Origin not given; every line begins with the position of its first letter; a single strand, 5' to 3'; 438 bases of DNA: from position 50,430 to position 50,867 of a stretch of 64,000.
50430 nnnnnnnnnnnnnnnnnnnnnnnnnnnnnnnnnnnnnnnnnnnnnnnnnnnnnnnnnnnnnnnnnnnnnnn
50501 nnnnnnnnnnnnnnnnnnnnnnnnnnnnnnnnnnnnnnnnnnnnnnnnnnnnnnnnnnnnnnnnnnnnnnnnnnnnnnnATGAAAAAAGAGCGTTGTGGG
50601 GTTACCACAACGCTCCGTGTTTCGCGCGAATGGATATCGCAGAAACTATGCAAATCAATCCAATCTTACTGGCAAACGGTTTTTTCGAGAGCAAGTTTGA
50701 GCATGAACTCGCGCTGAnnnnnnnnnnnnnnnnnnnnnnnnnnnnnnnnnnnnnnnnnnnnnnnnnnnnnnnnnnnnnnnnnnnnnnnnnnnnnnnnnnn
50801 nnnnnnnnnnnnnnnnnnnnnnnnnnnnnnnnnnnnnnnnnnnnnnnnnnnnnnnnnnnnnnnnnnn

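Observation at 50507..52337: Foreign GC-rich metzincin-lipoprotein cassette inserted into a duplicated promoter/5' end of the giant surface protein gene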

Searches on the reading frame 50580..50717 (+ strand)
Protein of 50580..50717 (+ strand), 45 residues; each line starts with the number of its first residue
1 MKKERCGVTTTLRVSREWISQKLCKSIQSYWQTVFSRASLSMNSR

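Call 6: search_protein_families(library=pfam, proteins=[window:50580-50717:+], max_evalue=0.01)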
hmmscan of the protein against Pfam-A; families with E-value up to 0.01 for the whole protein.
window:50580-50717:+ (45 aa): 0 families
